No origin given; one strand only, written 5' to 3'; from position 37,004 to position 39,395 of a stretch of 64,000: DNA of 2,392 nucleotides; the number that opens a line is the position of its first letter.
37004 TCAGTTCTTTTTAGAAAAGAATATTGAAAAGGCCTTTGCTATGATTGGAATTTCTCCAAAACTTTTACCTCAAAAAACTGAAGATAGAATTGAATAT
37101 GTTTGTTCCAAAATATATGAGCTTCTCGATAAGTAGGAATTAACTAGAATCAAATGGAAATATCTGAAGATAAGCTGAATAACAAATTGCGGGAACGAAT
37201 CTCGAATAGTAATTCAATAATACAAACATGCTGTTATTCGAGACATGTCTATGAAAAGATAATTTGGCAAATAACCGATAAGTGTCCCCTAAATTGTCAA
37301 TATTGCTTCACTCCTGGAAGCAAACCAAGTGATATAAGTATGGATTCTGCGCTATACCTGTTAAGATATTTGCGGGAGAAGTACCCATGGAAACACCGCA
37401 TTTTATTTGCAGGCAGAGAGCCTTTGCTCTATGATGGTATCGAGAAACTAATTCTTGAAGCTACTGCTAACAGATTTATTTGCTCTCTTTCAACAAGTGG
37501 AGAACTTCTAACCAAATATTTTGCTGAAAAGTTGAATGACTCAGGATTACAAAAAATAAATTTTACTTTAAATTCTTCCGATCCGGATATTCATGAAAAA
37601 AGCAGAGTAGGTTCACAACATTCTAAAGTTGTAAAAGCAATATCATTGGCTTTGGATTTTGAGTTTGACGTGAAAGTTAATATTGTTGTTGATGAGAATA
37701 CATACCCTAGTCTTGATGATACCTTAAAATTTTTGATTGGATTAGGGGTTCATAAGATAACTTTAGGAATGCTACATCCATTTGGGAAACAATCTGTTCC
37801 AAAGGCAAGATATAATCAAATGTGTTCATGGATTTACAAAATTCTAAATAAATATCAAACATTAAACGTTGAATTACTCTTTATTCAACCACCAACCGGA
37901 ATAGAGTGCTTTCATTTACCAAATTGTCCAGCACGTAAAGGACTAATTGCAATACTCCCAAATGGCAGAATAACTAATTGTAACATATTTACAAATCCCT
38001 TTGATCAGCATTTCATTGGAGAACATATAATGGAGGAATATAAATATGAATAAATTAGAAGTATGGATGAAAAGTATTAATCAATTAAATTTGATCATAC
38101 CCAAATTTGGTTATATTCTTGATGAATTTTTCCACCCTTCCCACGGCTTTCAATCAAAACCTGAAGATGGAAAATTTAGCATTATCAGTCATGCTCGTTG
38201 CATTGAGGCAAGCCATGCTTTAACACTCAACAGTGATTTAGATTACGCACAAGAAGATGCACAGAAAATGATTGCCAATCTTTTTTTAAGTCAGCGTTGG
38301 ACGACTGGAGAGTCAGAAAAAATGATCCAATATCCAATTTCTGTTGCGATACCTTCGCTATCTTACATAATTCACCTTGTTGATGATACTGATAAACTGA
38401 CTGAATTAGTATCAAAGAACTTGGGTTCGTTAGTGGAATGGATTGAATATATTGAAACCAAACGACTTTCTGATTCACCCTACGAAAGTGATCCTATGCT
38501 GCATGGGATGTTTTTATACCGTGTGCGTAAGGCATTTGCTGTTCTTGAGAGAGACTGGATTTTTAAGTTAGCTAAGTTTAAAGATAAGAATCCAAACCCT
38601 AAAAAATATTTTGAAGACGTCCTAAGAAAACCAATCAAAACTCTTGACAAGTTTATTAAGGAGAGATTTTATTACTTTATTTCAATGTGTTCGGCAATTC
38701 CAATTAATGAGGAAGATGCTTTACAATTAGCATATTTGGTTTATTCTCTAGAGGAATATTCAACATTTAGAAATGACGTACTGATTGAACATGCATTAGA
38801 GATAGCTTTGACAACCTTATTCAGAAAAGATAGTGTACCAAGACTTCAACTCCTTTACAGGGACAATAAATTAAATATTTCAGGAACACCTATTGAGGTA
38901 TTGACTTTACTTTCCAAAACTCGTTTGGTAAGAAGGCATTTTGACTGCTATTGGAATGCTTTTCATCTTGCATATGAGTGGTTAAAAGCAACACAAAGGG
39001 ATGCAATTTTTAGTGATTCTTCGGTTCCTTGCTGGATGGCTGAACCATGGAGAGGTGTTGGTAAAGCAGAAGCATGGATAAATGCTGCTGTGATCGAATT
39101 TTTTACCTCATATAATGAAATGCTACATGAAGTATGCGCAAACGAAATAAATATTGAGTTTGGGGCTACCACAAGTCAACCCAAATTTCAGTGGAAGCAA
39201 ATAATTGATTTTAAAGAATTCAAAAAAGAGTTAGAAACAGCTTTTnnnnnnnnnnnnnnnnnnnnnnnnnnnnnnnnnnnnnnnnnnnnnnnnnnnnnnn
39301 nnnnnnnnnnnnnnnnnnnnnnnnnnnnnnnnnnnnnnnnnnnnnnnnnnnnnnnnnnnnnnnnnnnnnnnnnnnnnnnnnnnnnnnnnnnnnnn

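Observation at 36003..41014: Low-GC four-gene operon (AAA_28 kinase-like, twitch/SPASM radical SAM, classic AAA+ ATPase with unknown N-domain, PD-(D/E)xK-like) with no match to a described system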

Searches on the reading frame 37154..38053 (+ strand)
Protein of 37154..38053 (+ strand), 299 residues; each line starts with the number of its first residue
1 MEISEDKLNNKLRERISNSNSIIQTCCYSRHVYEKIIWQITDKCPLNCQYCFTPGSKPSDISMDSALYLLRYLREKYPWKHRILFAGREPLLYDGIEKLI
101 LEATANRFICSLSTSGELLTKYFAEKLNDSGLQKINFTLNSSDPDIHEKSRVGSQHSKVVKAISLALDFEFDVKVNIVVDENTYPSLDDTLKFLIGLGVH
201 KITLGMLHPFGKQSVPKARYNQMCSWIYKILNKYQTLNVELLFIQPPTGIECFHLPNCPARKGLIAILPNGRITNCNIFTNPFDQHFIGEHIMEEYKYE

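Call 3: search_protein_families(library=pfam, proteins=[window:37154-38053:+], max_evalue=0.1)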
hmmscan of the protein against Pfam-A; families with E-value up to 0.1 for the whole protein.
window:37154-38053:+ (299 aa): 1 family
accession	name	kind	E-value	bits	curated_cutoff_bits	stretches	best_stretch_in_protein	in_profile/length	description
PF04055.27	Radical_SAM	-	1.6e-22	80.8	29.5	1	39-194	2-166/166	Radical SAM superfamily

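Call 4: search_protein_families(library=padloc, proteins=[window:37154-38053:+], max_evalue=0.1)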
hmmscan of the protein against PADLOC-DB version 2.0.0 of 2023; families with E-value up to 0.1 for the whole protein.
window:37154-38053:+ (299 aa): 3 families
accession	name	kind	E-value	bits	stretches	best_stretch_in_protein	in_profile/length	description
PDLC02904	pVip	-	1.5e-17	62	1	36-185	5-155/262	Viperins associated with kinases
PDLC02903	pVip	-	1.5e-16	58.7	1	36-185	2-151/257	Viperins not associated with kinases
PDLC02905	pVip-kinase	-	0.0028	14.9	1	37-147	185-299/474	Viperin-kinase fusion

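Call 5: search_protein_families(library=ncbifam, proteins=[window:37154-38053:+], max_evalue=0.1)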
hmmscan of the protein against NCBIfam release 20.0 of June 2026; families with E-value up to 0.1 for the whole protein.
window:37154-38053:+ (299 aa): 59 families (the best 25 are shown)
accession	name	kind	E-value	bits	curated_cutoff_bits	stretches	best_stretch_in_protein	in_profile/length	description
TIGR02668.1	moaA_archaeal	equivalog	1.7e-20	73.2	325.25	1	28-225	5-204/303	GTP 3',8-cyclase MoaA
TIGR04053.2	TIGR04053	equivalog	4.7e-19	68.9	395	1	36-235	10-218/366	TIGR04053 family radical SAM/SPASM domain-containing protein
NF001199.0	PRK00164.2-1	equivalog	1.6e-17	63.6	231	1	28-193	7-174/308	GTP 3',8-cyclase MoaA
TIGR04347.1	pseudo_SAM_Halo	equivalog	5.5e-17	62.1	525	1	34-204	38-209/390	TIGR04347 family pseudo-SAM/SPASM protein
TIGR02666.1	moaA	equivalog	6e-17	61.6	284.05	1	39-183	15-168/336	GTP 3',8-cyclase MoaA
TIGR04545.1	rSAM_ahbD_hemeb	equivalog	1e-16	61.4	500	1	36-233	2-207/339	heme b synthase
TIGR04055.1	rSAM_NirJ2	equivalog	9.8e-16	58.2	500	1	36-241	2-211/326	putative heme d1 biosynthesis radical SAM protein NirJ2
NF038283.1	viperin_w_prok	equivalog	1.2e-14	54.1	180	1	35-184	3-167/281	viperin family antiviral radical SAM protein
NF050035.1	rSAM_WgK_link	exception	1.4e-13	50.6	650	1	39-217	14-194/367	radical SAM/SPASM peptide maturase WgkB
TIGR04133.1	rSAM_w_lipo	hypoth_equivalog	1.5e-13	50.4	425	1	23-213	13-208/350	TIGR04133 family radical SAM/SPASM protein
TIGR04317.1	W_rSAM_matur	equivalog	3.8e-13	49.3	380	1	35-236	5-212/349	tungsten cofactor oxidoreductase radical SAM maturase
TIGR04311.1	rSAM_Geo_metal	subfamily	2.1e-12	46.8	400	1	35-235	4-215/423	radical SAM/SPASM family putative metalloenzyme maturase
TIGR02109.1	PQQ_syn_pqqE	equivalog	2.2e-12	46.6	381.35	1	36-211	9-186/358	pyrroloquinoline quinone biosynthesis protein PqqE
NF045574.1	sacti_mat_StsB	exception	6e-12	45.1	625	1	34-213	96-275/466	StsB family radical SAM/SPASM domain sactipeptide maturase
TIGR04250.1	SCM_rSAM_ScmE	equivalog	2.1e-11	43.3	400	1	39-195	8-166/358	SynChlorMet cassette radical SAM/SPASM protein ScmE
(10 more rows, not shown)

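Call 36: find_homologous_proteins(query=window:37154-38053:+, max_evalue=1e-8)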
Query window:37154-38053:+ (299 aa): 2 proteins with E <= 1e-8 among 499 candidates.
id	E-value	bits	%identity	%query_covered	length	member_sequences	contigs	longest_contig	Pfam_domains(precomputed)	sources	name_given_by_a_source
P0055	3.3e-204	695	100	100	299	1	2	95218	PF04055.28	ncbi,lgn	ncbi:MAG: radical SAM protein [Candidatus Zixiibacteriota bacterium]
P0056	7.4e-69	251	47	88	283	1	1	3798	PF04055.28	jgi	jgi:MoaA/NifB/PqqE/SkfB family radical SAM enzyme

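Call 61: search_solved_structures(query=window:37154-38053:+, max_evalue=0.001, show_alignments=2)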
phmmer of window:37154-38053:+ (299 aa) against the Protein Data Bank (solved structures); distinct sequences matched with E-value up to 0.001: 4.
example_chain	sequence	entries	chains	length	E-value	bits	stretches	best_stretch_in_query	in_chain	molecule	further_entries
2fb2_A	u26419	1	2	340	5.1e-07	32.6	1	37-182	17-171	Molybdenum cofactor biosynthesis protein A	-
1tv7_A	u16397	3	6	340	7.2e-07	32.1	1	39-182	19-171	Molybdenum cofactor biosynthesis protein A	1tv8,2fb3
7tol_A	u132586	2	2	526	2.1e-05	27.3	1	39-138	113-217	glycerol dibiphytanyl glycerol tetraether - macrocyclic archaeol synthase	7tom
8wm2_A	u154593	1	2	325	0.00099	21.8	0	6-199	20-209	Fe-S radical SAM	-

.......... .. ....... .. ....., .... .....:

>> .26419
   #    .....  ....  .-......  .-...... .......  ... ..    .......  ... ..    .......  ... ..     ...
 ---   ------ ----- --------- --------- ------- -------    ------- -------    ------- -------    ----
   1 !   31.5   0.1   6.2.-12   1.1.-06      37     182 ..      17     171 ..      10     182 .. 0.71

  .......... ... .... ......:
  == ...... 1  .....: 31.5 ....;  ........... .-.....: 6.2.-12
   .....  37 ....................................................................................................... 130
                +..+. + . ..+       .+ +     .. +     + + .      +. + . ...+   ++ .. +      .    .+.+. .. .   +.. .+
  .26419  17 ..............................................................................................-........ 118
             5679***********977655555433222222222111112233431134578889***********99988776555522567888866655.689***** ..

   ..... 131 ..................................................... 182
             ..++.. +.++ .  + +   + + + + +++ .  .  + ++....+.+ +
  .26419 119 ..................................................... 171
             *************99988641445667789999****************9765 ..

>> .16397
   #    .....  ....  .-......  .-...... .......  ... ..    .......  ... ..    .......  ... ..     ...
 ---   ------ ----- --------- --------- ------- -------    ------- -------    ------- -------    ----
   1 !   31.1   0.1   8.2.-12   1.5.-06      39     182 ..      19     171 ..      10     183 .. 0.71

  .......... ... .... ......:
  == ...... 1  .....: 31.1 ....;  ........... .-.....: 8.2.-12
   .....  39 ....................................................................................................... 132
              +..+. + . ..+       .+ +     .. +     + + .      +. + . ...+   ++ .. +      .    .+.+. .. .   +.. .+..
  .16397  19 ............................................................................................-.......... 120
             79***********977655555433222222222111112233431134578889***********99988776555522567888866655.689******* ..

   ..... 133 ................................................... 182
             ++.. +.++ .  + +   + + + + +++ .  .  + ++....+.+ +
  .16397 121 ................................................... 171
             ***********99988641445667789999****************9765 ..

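Call 64: search_solved_structures(query=A4, max_evalue=0.01)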
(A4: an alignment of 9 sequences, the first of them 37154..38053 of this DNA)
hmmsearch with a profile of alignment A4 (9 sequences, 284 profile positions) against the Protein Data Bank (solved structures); distinct sequences matched with E-value up to 0.01: 41.
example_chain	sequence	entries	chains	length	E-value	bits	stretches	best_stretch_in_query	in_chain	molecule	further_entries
2fb2_A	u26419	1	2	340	1.4e-17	67.5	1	30-221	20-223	Molybdenum cofactor biosynthesis protein A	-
1tv7_A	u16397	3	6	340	2e-17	67.1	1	30-221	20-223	Molybdenum cofactor biosynthesis protein A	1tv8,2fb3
7tol_A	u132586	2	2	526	9.1e-16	61.6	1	30-168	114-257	glycerol dibiphytanyl glycerol tetraether - macrocyclic archaeol synthase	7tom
7vob_C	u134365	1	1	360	1.2e-15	61.2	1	32-211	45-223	Cytosylglucuronate decarboxylase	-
7voc_C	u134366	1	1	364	1.2e-15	61.2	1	32-211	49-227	Cytosylglucuronate decarboxylase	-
6c8v_A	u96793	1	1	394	1.7e-14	57.4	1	30-268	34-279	Coenzyme PQQ synthesis protein E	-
8wm2_A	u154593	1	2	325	5.4e-13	52.5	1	33-221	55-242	Fe-S radical SAM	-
5wgg_A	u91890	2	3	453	3.4e-12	49.9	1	25-277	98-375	Radical SAM domain protein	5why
6efn_A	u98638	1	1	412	7.4e-12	48.8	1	29-189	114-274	Sporulation killing factor maturation protein SkfB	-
6y1x_A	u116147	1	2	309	1.1e-09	41.7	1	30-221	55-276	Radical SAM domain protein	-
5v1q_A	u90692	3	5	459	3.4e-09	40.1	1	34-203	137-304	Radical SAM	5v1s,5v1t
8vpo_A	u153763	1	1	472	1.2e-08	38.3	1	28-194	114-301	Radical SAM core domain-containing protein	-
9dfu_A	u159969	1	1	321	1.5e-08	37.9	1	29-200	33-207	Radical SAM core domain-containing protein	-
9dfn_A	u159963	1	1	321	1.7e-08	37.8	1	30-200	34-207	Radical SAM core domain-containing protein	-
4k37_A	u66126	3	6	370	2.5e-08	37.2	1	34-211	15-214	Anaerobic sulfatase-maturating enzyme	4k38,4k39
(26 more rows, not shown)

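Call 74: find_related_loci(query=A4, collection=viral_contigs, flank=8000)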
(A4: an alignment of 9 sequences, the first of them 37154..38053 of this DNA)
Query A4 (299 aa) in viral_contigs; peptide patterns used: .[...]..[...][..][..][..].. (x = any residue, [..] = any of these).
37 stretches matched a pattern; 1 encode a relative of the query (tblastn E <= 1e-3); 1 distinct loci.
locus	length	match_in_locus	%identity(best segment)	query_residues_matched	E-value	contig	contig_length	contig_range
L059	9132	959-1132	35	35-93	2e-5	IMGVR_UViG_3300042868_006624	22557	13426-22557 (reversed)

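Call 83: search_protein_families(library=phrogs, proteins=[window:37154-38053:+], max_evalue=0.01)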
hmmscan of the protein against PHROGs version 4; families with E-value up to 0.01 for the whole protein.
window:37154-38053:+ (299 aa): 6 families
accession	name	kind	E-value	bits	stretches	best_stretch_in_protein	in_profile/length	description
phrog_1802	-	other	8.8e-15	55.5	1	36-284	46-327/556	radical SAM domain-containing protein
phrog_13987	-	other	2e-07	31.6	1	27-128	8-111/274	radical SAM domain-containing protein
phrog_21308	-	other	9.8e-06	24.9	1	39-161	418-547/735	radical SAM domain-containing protein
phrog_27668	-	unknown function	0.00039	20.8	1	33-205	3-172/335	-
phrog_15140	-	other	0.0007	19.6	1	40-194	93-252/366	radical SAM domain-containing protein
phrog_27238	-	other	0.0019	18.4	1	107-193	97-182/338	radical SAM domain-containing protein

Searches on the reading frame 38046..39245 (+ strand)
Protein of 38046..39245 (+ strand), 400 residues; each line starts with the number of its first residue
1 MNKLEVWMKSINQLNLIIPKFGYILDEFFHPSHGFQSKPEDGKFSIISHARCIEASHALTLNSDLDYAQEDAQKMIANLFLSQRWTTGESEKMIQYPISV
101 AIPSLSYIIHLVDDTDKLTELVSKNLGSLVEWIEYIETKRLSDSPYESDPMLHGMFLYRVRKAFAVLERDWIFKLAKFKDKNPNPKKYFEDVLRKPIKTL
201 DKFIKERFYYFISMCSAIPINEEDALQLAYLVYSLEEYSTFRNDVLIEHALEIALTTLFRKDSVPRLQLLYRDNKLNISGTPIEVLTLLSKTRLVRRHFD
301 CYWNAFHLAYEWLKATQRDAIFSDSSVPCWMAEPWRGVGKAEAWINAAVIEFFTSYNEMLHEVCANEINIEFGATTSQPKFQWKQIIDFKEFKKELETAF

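Call 44: search_protein_representatives(protein=window:38046-39245:+)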
Query: 400 residues. Proteins with E-value up to 0.001 (for the whole library): 29; up to 1e-10: 24; up to 1e-30: 22. The best 29 are listed.
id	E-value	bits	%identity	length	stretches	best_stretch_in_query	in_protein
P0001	1.3e-270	913.2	100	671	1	1-400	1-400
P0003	1.2e-118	412.9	45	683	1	1-400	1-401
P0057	2.4e-88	313.1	37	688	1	1-400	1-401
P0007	1.2e-85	304.2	42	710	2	142-396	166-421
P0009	6.3e-80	285.4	38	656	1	3-391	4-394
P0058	8.3e-75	268.5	40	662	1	3-399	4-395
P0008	7.8e-73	262.0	51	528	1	155-398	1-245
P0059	4.0e-62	226.8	35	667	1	3-389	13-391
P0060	1.5e-61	224.8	36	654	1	2-399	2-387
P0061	1.9e-59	217.9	35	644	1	11-396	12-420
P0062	1.3e-52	195.4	33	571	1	5-397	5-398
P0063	6.5e-47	176.7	32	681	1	14-400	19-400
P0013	3.6e-46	174.2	31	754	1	2-386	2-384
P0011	1.2e-45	172.6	30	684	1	3-387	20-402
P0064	8.4e-45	169.7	37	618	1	129-398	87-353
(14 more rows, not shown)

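Call 52: find_encoding_contigs(protein=P0057, flank=10000, max_places=1)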
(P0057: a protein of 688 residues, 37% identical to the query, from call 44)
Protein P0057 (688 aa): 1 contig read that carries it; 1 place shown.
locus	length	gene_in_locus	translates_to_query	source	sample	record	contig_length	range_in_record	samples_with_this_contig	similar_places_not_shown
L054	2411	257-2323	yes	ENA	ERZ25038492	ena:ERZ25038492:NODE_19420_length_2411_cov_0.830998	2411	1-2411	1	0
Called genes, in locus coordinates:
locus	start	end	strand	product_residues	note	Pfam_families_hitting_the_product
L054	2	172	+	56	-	?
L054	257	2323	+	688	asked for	PF00004:AAA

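Call 55: find_related_loci(query=A3, collection=metagenome_contigs, flank=8000)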
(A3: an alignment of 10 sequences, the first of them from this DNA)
Query A3 (397 aa) in metagenome_contigs; peptide patterns used: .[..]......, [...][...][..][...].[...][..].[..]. (x = any residue, [..] = any of these).
84 stretches matched a pattern; 4 encode a relative of the query (tblastn E <= 1e-3); 4 distinct loci.
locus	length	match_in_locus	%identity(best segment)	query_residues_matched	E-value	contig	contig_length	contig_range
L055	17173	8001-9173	37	2-397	1e-83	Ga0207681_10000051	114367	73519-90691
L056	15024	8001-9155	29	1-387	3e-54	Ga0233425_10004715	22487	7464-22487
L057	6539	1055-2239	30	2-397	2e-51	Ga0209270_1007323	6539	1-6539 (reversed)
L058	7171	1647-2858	29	2-397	1e-50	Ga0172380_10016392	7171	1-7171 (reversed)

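Call 60: search_protein_families(library=pfam, proteins=[L055:6666-7244:+, L055:7141-7947:+, L055:9980-11086:+, L055:5269-6468:+, L055:11599-12549:+, L058:3971-5029:+, L058:5151-6791:+], max_evalue=0.01)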
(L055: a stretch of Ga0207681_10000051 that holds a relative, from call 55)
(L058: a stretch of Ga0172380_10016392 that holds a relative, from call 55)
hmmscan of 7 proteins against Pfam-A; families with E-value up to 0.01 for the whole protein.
L055:6666-7244:+ (192 aa): 1 family
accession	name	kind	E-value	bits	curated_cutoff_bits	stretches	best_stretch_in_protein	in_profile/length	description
PF22769.1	DCD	-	3.4e-12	47.1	27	1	80-166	68-152/153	dCTP deaminase-like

L055:7141-7947:+ (268 aa): 0 families

L055:9980-11086:+ (368 aa): 2 families
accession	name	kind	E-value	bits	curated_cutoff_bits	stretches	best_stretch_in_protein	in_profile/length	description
PF00586.29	AIRS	-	3.4e-20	73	24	1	47-161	1-112/112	AIR synthase related protein, N-terminal domain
PF02769.27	AIRS_C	-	3.6e-12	47.1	23.1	1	174-325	2-152/156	AIR synthase related protein, C-terminal domain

L055:5269-6468:+ (399 aa): 1 family
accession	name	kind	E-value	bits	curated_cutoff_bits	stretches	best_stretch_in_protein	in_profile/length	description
PF00487.30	FA_desaturase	-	1.5e-33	117.1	29.7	1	121-345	7-251/253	Fatty acid desaturase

L055:11599-12549:+ (316 aa): 0 families

L058:3971-5029:+ (352 aa): 2 families
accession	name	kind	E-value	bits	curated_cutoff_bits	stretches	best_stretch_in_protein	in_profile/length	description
PF00586.29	AIRS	-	1.5e-19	70.9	24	1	32-146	1-112/112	AIR synthase related protein, N-terminal domain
PF02769.27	AIRS_C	-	1.7e-11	45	23.1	1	158-304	1-146/156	AIR synthase related protein, C-terminal domain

L058:5151-6791:+ (546 aa): 3 families
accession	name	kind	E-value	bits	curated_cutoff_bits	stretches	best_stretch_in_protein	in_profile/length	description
PF04055.27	Radical_SAM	-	4.2e-13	50.3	29.5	1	204-382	4-166/166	Radical SAM superfamily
PF02310.24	B12-binding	-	6.6e-11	42.5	32.1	1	23-133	14-120/121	B12 binding domain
PF19864.5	Radical_SAM_N2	-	8.9e-05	22.4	29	1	60-146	46-134/151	Radical SAM proteins, N-terminal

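Call 72: find_related_loci(query=A3, collection=viral_contigs, flank=8000)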
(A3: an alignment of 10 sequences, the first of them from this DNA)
Query A3 (397 aa) in viral_contigs; peptide patterns used: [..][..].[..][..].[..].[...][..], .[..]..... (x = any residue, [..] = any of these).
28 stretches matched a pattern, but none encodes a relative of the query by tblastn (E <= 1e-3).

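Call 96: search_protein_families(library=pfam, alignment_id=A3, max_evalue=1)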
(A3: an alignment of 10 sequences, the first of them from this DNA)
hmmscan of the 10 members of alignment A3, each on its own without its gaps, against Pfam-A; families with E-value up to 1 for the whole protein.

A. member 1, seq(397 aa): 0 families

B. families by the number of members that match (of 10 scanned): 4 families
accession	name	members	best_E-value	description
PF25034.1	Spectrin_SYNE1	1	0.044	Nesprin-1, spectrin repeats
PF20388.3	DUF6683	1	0.25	Family of unknown function (DUF6683)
PF19506.4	DUF6040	1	0.31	Family of unknown function (DUF6040)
PF23078.2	HTH_CHD6-9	1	0.78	Chromodomain-helicase-DNA-binding protein 6-9, tri-helical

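Call 103: search_dna_similar(query=window:38046-39245:+, collection=plasmids, mode=protein, max_evalue=0.001, max_rows=10)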
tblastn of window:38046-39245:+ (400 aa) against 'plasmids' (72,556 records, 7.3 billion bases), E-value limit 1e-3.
No match.
